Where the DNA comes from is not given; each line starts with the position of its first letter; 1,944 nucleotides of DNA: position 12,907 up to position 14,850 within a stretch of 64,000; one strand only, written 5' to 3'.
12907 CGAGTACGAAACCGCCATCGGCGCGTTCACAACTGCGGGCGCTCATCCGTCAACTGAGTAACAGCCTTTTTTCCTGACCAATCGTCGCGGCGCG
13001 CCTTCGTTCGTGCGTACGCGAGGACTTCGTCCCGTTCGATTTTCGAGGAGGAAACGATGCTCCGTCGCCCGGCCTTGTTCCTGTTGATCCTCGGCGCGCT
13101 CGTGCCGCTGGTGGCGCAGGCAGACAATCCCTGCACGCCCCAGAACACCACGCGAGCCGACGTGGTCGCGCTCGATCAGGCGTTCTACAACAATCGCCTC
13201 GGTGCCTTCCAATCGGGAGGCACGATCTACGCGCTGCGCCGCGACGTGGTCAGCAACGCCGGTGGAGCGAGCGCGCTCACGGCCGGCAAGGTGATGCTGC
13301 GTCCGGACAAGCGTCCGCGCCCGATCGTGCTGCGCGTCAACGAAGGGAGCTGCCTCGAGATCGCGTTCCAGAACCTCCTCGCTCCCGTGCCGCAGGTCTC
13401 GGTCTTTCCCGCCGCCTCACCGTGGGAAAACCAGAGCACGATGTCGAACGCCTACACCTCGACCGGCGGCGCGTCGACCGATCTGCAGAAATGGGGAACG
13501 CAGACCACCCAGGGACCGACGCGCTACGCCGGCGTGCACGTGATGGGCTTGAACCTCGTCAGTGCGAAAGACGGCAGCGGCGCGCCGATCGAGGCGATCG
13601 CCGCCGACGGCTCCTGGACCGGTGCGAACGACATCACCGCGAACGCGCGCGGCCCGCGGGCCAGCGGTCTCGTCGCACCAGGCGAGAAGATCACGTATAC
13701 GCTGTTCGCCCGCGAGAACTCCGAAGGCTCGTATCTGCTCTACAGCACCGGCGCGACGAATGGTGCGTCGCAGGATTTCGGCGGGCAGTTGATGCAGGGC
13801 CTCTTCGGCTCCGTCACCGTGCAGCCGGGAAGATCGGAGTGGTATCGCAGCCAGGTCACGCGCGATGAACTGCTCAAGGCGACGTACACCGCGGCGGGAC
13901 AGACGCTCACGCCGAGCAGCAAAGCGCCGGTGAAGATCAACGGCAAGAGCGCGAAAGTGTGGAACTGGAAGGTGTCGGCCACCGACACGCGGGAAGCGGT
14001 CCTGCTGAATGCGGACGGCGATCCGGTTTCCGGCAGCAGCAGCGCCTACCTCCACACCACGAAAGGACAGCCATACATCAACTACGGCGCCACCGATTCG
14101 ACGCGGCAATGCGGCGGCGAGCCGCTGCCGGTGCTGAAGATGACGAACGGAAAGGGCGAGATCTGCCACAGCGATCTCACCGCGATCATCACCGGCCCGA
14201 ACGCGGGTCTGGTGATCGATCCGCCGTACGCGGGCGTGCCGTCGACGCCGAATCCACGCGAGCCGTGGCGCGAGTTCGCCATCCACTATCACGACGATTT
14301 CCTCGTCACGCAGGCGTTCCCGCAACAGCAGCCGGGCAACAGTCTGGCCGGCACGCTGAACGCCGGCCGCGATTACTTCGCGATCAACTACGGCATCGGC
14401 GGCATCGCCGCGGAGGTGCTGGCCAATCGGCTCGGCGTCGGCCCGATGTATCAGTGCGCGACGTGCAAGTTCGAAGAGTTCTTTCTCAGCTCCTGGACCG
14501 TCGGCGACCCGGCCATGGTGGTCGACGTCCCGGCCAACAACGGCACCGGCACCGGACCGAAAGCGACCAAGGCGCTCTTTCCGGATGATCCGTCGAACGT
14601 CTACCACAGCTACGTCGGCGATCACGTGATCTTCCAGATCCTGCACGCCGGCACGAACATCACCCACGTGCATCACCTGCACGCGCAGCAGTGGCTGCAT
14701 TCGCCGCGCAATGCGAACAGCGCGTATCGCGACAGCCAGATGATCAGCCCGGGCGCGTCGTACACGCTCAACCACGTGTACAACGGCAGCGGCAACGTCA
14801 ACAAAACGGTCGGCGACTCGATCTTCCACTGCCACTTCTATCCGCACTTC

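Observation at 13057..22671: Giant 2589-aa multicopper-oxidase-like exoprotein with two MCO-type copper-motif sets and four inserted blue-copper domains, coupled to a YVTN beta-propeller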

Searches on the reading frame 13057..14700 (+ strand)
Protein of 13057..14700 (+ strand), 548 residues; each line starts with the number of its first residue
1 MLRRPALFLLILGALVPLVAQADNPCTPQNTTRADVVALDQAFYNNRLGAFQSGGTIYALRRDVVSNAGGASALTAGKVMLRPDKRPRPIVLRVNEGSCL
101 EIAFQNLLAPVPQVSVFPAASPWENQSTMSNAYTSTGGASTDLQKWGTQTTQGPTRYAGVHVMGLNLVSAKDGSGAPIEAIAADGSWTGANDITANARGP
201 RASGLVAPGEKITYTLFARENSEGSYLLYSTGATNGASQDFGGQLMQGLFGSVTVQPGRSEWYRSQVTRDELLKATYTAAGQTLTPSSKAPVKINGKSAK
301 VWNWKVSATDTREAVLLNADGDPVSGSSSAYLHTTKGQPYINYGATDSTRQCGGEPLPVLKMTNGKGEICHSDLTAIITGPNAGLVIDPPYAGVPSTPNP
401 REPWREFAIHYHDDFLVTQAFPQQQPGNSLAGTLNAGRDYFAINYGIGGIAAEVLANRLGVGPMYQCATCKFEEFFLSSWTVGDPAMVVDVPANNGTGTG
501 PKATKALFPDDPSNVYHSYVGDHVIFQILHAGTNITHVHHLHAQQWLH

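Call 73: search_solved_structures(query=window:13057-14700:+, max_evalue=1, show_alignments=1)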
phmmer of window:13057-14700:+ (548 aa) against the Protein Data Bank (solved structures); distinct sequences matched with E-value up to 1: 1.
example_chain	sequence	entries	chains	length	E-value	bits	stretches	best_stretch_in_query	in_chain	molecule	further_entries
9bxa_A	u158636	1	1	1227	3.2e-08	35.9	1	508-547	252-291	MnxG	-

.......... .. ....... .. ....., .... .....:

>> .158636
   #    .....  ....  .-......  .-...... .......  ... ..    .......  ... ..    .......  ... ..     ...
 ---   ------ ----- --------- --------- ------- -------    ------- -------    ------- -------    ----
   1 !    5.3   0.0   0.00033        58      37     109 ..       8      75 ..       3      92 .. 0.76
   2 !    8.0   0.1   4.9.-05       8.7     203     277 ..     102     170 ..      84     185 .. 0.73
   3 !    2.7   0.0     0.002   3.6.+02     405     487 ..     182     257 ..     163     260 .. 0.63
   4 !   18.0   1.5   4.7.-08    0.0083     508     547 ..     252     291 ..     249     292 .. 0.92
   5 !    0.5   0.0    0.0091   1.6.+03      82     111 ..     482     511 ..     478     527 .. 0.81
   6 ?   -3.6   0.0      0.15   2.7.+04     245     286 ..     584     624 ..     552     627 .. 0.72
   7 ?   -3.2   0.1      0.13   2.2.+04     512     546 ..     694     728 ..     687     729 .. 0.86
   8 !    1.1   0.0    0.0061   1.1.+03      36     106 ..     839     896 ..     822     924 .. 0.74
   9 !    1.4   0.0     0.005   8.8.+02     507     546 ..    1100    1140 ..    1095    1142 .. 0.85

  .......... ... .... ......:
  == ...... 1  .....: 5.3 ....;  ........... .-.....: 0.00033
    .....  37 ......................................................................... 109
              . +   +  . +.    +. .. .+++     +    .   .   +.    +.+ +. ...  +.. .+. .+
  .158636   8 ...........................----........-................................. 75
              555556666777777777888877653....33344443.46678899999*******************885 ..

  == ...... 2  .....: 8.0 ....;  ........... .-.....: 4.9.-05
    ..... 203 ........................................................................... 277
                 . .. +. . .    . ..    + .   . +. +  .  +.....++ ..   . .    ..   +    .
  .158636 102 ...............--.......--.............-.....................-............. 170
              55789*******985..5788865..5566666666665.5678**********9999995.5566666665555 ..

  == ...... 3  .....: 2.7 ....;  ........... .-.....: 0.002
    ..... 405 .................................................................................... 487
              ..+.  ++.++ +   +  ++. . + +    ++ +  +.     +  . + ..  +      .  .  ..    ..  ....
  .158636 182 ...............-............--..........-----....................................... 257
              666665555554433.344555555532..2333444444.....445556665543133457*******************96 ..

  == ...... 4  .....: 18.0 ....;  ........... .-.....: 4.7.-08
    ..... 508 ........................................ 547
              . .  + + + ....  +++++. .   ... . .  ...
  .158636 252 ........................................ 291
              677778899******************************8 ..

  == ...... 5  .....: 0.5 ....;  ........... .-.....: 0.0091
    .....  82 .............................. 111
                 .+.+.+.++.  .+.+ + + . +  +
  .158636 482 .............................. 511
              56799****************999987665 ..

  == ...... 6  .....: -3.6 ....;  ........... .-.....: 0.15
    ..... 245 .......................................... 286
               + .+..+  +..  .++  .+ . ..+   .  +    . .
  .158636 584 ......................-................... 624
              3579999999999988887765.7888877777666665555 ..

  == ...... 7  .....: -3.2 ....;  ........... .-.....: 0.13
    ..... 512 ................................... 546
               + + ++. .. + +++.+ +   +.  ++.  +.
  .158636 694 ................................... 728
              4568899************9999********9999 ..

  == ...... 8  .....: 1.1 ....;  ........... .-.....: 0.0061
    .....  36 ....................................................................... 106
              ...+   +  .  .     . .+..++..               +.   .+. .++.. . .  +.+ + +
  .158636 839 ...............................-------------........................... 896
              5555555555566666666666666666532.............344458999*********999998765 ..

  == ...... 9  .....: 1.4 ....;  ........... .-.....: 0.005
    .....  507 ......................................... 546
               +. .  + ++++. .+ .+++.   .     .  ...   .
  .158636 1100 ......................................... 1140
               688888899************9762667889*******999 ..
